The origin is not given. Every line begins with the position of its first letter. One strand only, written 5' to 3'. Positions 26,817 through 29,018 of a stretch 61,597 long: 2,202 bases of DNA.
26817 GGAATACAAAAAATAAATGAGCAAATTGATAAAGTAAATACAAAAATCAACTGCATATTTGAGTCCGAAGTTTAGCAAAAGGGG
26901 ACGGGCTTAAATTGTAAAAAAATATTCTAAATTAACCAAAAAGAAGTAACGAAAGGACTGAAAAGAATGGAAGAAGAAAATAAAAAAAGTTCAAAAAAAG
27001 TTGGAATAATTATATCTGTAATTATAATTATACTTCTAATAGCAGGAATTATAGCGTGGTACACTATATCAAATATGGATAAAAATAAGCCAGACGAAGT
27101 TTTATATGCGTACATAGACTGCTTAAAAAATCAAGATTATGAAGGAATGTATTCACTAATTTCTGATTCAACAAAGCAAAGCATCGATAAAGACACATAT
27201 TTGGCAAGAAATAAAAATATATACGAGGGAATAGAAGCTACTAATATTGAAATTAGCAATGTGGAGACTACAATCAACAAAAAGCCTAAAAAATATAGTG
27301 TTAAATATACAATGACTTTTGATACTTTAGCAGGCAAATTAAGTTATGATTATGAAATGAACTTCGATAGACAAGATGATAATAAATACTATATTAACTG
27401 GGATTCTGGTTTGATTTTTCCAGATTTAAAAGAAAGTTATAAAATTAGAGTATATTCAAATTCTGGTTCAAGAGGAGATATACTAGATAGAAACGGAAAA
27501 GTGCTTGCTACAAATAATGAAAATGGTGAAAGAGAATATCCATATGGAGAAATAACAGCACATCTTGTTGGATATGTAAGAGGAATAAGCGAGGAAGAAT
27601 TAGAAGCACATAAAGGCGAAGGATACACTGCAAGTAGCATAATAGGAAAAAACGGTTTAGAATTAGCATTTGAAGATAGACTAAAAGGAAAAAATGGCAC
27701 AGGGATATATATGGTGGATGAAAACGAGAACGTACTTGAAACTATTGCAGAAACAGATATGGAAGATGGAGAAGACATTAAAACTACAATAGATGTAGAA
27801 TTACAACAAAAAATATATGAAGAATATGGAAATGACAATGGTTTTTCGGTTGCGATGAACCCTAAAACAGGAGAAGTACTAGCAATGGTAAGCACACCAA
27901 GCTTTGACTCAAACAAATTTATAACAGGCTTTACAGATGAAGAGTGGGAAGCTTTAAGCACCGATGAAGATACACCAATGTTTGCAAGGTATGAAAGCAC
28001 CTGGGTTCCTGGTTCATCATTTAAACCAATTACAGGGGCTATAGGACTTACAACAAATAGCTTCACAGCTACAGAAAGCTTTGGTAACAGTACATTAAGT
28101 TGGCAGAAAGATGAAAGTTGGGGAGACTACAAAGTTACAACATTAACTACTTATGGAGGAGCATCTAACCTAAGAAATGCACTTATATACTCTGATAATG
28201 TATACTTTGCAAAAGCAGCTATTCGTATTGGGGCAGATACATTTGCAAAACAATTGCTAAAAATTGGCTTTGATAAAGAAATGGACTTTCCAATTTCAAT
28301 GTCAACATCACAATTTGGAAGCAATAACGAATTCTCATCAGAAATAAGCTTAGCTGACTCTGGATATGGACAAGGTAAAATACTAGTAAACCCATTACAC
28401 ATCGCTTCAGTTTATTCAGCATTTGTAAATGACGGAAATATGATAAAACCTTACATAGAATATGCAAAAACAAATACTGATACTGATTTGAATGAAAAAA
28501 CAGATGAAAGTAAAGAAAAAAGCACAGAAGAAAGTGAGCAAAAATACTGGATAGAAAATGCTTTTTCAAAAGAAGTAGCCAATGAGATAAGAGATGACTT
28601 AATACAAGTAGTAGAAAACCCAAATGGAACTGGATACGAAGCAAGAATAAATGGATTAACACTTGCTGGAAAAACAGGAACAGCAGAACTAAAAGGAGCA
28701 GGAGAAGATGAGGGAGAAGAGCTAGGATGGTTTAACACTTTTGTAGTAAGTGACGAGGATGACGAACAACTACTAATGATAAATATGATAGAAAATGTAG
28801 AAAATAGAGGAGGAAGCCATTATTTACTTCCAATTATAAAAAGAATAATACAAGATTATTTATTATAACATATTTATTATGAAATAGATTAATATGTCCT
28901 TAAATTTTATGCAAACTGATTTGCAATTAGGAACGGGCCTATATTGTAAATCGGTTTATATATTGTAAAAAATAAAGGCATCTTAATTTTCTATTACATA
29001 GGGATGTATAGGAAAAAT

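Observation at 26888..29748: Gene-boundary stem-loop family with a fixed G-rich ACGG loop (7 copies in the window; 3 bracket pbp and dpaB)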

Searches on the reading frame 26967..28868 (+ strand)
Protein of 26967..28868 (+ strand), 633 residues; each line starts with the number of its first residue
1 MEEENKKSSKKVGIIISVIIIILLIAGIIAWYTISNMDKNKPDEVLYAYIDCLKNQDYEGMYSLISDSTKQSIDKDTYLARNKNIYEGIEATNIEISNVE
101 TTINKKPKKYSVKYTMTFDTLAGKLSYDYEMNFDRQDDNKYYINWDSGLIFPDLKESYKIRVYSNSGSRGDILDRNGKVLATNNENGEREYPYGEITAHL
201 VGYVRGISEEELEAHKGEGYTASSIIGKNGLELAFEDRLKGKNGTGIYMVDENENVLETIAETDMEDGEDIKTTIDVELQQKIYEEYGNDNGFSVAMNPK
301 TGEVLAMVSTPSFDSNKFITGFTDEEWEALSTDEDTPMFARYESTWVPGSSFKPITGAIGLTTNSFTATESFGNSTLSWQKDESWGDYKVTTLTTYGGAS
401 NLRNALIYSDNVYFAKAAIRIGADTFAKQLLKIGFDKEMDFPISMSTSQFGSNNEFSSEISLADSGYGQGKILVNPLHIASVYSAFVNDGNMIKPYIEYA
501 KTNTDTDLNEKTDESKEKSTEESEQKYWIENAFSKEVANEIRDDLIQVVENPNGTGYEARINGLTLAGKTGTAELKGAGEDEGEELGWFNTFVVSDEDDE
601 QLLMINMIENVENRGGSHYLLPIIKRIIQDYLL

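Call 6: search_protein_families(library=pfam, proteins=[window:26967-28868:+])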
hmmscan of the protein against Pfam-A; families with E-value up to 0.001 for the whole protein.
window:26967-28868:+ (633 aa): 4 families
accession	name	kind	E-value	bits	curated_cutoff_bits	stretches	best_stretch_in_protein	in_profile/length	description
PF00905.27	Transpeptidase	-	1.8e-63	215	22.1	1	292-629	1-299/299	Penicillin binding protein transpeptidase domain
PF03717.20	PBP_dimer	-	2.9e-22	80.4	24.4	1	188-260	107-179/180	Penicillin-binding Protein dimerisation domain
PF05223.17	MecA_N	-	3.9e-20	72.7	22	1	42-157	2-116/117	NTF2-like N-terminal transpeptidase domain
PF21922.1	PBP_dimer_2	-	6.5e-07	30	27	0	169-214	1-51/83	Penicillin binding protein A dimerisation domain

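Call 11: find_encoding_contigs(protein=window:26967-28868:+, flank=10000, max_places=10)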
Protein window:26967-28868:+ (633 aa): 23 contigs read that carry it; 7 places shown.
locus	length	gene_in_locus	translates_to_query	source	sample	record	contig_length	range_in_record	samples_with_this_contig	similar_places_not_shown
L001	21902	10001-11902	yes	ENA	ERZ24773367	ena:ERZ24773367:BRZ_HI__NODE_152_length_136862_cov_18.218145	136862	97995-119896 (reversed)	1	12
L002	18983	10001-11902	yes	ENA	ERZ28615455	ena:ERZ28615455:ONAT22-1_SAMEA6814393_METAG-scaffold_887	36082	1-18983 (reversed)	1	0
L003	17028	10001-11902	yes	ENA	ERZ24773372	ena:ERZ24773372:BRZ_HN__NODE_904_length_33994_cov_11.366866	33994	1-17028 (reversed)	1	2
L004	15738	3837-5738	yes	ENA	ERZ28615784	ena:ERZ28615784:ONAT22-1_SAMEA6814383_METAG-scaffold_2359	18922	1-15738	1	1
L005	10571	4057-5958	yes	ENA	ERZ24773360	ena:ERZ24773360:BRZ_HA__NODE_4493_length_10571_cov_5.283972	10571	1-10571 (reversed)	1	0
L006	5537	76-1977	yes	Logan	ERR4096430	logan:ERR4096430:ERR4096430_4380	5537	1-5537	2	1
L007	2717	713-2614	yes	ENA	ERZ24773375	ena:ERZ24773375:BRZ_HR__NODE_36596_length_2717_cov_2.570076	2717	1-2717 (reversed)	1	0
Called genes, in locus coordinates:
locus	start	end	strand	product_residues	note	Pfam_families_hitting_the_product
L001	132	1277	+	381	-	PF11932:DUF3450 (weak), PF07851:TMEM120A-B (weak), PF07926:TPR_MLP1_2 (weak), PF10146:zf-C4H2 (faint), PF24161:CCDC39 (faint), PF24568:CC_PcsB, PF01551:Peptidase_M23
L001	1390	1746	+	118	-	-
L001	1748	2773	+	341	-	PF15731:MqsA_antitoxin, PF01381:HTH_3 (faint), PF13274:SocA_Panacea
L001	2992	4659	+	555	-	PF07833:Cu_amine_oxidN1, PF08239:SH3_3 (faint), PF00704:Glyco_hydro_18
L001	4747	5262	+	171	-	-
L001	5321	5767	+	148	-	PF07486:Hydrolase_2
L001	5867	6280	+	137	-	-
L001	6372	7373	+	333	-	PF01515:PTA_PTB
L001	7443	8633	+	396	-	PF00871:Acetate_kinase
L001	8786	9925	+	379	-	PF01757:Acyl_transf_3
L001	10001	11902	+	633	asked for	PF05223:MecA_N, PF21922:PBP_dimer_2 (faint), PF03717:PBP_dimer, PF00905:Transpeptidase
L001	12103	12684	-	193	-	PF02441:Flavoprotein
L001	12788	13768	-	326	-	PF13495:Phage_int_SAM_4 (weak), PF02899:Phage_int_SAM_1 (weak), PF00589:Phage_integrase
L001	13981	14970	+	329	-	-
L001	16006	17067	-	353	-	PF13784:Fic_N, PF02661:Fic, PF21248:SoFic-like_C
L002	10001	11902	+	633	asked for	PF05223:MecA_N, PF21922:PBP_dimer_2 (faint), PF03717:PBP_dimer, PF00905:Transpeptidase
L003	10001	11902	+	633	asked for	PF05223:MecA_N, PF21922:PBP_dimer_2 (faint), PF03717:PBP_dimer, PF00905:Transpeptidase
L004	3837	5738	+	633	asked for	PF05223:MecA_N, PF21922:PBP_dimer_2 (faint), PF03717:PBP_dimer, PF00905:Transpeptidase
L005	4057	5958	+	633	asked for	PF05223:MecA_N, PF21922:PBP_dimer_2 (faint), PF03717:PBP_dimer, PF00905:Transpeptidase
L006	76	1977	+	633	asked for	PF05223:MecA_N, PF21922:PBP_dimer_2 (faint), PF03717:PBP_dimer, PF00905:Transpeptidase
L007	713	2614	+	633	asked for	PF05223:MecA_N, PF21922:PBP_dimer_2 (faint), PF03717:PBP_dimer, PF00905:Transpeptidase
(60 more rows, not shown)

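Call 42: find_homologous_proteins(query=window:26967-28868:+, max_evalue=1e-50)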
Query window:26967-28868:+ (633 aa): 7888 proteins with E <= 1e-50 among 8000 candidates; the best 120 are listed.
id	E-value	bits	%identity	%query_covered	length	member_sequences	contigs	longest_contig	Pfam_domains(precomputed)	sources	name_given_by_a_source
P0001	0.0e+0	1408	100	100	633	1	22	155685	PF03717.21,PF05223.18,PF21922.2,PF00905.28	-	-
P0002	0.0e+0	1405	100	100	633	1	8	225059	PF03717.21,PF05223.18,PF21922.2,PF00905.28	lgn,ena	-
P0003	0.0e+0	1399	99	100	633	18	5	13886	PF03717.21,PF05223.18,PF21922.2,PF00905.28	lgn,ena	-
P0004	0.0e+0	1399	99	100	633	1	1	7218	PF03717.21,PF05223.18,PF21922.2,PF00905.28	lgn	-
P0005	0.0e+0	1397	99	100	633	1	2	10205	PF03717.21,PF05223.18,PF21922.2,PF00905.28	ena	-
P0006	0.0e+0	1397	99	100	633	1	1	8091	PF03717.21,PF05223.18,PF21922.2,PF00905.28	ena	-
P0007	0.0e+0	1395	99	100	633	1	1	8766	PF03717.21,PF05223.18,PF21922.2,PF00905.28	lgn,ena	-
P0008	0.0e+0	1394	99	100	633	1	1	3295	PF03717.21,PF05223.18,PF21922.2,PF00905.28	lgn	-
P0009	0.0e+0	1382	99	100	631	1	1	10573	PF03717.21,PF05223.18,PF21922.2,PF00905.28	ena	-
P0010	0.0e+0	1381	99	100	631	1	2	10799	PF03717.21,PF05223.18,PF21922.2,PF00905.28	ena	-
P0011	0.0e+0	1381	99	100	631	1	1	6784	PF03717.21,PF05223.18,PF21922.2,PF00905.28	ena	-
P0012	0.0e+0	1381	98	100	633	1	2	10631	PF03717.21,PF05223.18,PF21922.2,PF00905.28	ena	-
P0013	0.0e+0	1380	98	100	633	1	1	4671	PF03717.21,PF05223.18,PF21922.2,PF00905.28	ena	-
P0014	0.0e+0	1379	98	100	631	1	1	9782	PF03717.21,PF05223.18,PF21922.2,PF00905.28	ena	-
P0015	0.0e+0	1378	98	100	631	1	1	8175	PF03717.21,PF05223.18,PF21922.2,PF00905.28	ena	-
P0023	0.0e+0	1376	98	100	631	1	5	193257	PF03717.21,PF05223.18,PF21922.2,PF00905.28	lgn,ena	-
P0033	0.0e+0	1291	91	100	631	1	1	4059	PF03717.21,PF05223.18,PF00905.28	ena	-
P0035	0.0e+0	1210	86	100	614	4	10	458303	PF03717.21,PF05223.18,PF00905.28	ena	-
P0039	0.0e+0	1176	84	100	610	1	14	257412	PF03717.21,PF05223.18,PF00905.28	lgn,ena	-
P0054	0.0e+0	1097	79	99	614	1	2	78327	PF03717.21,PF05223.18,PF21922.2,PF00905.28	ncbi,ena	-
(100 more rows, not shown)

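Call 43: find_encoding_contigs(protein=P0035, flank=10000, max_places=1)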
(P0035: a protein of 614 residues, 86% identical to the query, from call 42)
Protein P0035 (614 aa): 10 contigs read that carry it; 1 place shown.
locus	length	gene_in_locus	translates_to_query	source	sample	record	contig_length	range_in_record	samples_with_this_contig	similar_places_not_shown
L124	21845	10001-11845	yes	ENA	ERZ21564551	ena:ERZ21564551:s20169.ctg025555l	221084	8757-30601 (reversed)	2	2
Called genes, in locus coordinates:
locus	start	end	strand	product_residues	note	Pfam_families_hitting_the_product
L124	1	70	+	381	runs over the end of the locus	PF11932:DUF3450 (weak), PF07851:TMEM120A-B (weak), PF07926:TPR_MLP1_2 (weak), PF10146:zf-C4H2 (faint), PF24161:CCDC39 (faint), PF24568:CC_PcsB, PF01551:Peptidase_M23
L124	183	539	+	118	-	-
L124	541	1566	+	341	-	PF15731:MqsA_antitoxin, PF01381:HTH_3 (faint), PF13274:SocA_Panacea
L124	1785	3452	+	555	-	PF07833:Cu_amine_oxidN1, PF08239:SH3_3 (faint), PF00704:Glyco_hydro_18, PF23916:TIM-barrel_EndoS (weak)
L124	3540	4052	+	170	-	-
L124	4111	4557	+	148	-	PF07486:Hydrolase_2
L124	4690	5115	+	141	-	-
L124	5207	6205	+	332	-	PF01515:PTA_PTB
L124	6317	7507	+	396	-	PF00871:Acetate_kinase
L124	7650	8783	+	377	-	PF01757:Acyl_transf_3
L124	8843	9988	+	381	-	PF01757:Acyl_transf_3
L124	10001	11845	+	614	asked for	PF05223:MecA_N, PF03717:PBP_dimer, PF00905:Transpeptidase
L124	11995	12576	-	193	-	PF02441:Flavoprotein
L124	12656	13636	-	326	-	PF13495:Phage_int_SAM_4 (weak), PF02899:Phage_int_SAM_1 (weak), PF00589:Phage_integrase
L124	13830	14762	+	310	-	-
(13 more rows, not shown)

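Call 44: find_encoding_contigs(protein=P0039, flank=10000, max_places=1)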
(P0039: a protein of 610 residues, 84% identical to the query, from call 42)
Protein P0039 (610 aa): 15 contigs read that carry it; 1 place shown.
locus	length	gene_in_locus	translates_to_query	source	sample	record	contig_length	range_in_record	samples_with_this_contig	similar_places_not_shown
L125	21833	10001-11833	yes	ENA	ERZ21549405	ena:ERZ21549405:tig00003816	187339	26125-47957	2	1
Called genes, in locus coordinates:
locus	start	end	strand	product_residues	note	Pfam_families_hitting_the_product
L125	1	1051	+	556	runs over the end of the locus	PF07833:Cu_amine_oxidN1, PF08239:SH3_3 (faint), PF00704:Glyco_hydro_18, PF23916:TIM-barrel_EndoS (weak)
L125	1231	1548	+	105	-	-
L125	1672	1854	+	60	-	-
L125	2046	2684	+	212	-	-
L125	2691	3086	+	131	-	-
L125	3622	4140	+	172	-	-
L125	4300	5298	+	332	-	PF14275:DUF4362, PF11518:DUF3221 (faint)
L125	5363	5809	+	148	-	PF07486:Hydrolase_2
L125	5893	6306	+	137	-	-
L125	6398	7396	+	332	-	PF01515:PTA_PTB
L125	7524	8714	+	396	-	PF00871:Acetate_kinase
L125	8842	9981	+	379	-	PF01757:Acyl_transf_3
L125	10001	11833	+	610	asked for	PF05223:MecA_N, PF03717:PBP_dimer, PF00905:Transpeptidase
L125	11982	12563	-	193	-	PF02441:Flavoprotein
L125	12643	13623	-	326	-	PF13495:Phage_int_SAM_4 (weak), PF02899:Phage_int_SAM_1 (weak), PF00589:Phage_integrase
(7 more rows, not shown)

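Call 45: find_encoding_contigs(protein=P0054, flank=10000, max_places=1)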
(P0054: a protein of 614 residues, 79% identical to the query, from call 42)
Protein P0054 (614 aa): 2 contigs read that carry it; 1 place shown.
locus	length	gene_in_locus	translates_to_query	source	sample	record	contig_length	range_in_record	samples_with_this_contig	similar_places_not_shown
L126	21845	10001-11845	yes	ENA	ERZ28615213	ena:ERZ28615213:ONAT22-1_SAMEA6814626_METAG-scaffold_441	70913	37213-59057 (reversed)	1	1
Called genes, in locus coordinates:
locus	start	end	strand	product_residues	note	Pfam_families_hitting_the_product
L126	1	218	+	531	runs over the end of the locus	-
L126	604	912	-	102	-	-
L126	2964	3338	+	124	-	PF18692:DUF5640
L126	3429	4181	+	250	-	PF04203:Sortase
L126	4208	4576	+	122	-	-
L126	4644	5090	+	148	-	PF07486:Hydrolase_2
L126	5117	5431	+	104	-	-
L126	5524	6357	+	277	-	-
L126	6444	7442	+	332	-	PF01515:PTA_PTB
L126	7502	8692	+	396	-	PF00871:Acetate_kinase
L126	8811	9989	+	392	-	PF01757:Acyl_transf_3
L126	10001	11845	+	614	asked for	PF05223:MecA_N, PF21922:PBP_dimer_2 (faint), PF03717:PBP_dimer, PF00905:Transpeptidase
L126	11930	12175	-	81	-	-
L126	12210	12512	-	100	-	PF02441:Flavoprotein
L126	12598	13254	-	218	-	PF00589:Phage_integrase, PF22823:MrpR_C_cat (faint)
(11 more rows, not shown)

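Call 48: find_encoding_contigs(protein=P0033, flank=10000, max_places=2)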
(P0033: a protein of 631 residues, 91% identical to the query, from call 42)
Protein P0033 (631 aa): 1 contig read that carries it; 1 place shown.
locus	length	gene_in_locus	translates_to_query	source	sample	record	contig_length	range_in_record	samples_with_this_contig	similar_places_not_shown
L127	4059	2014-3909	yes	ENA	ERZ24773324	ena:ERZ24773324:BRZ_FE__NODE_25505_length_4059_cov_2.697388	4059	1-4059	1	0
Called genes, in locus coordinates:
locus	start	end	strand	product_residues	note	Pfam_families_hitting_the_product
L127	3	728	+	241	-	?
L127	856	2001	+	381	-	PF01757:Acyl_transf_3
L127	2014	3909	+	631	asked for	PF05223:MecA_N, PF03717:PBP_dimer, PF00905:Transpeptidase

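Call 49: find_encoding_contigs(protein=P0023, flank=10000, max_places=1)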
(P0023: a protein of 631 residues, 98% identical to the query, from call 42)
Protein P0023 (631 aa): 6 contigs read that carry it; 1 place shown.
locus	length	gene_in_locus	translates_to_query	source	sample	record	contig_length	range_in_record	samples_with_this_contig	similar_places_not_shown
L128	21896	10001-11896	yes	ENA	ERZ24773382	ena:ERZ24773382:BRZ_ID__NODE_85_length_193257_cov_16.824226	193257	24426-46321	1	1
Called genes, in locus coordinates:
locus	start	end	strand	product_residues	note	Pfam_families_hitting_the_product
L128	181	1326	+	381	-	PF11932:DUF3450 (weak), PF07851:TMEM120A-B (weak), PF07926:TPR_MLP1_2 (weak), PF10146:zf-C4H2 (faint), PF24161:CCDC39 (faint), PF24568:CC_PcsB, PF01551:Peptidase_M23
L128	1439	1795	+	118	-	-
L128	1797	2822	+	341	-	PF15731:MqsA_antitoxin, PF01381:HTH_3 (faint), PF13274:SocA_Panacea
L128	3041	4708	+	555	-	PF07833:Cu_amine_oxidN1, PF08239:SH3_3 (faint), PF00704:Glyco_hydro_18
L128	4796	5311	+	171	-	-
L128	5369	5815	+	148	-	PF07486:Hydrolase_2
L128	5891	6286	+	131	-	-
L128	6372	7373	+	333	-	PF01515:PTA_PTB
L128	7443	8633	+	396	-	PF00871:Acetate_kinase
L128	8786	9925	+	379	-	PF01757:Acyl_transf_3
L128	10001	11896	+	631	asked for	PF05223:MecA_N, PF21922:PBP_dimer_2 (faint), PF03717:PBP_dimer, PF00905:Transpeptidase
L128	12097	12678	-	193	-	PF02441:Flavoprotein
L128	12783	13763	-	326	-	PF13495:Phage_int_SAM_4 (weak), PF02899:Phage_int_SAM_1 (weak), PF00589:Phage_integrase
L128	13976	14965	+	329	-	-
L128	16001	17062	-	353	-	PF13784:Fic_N, PF02661:Fic, PF21248:SoFic-like_C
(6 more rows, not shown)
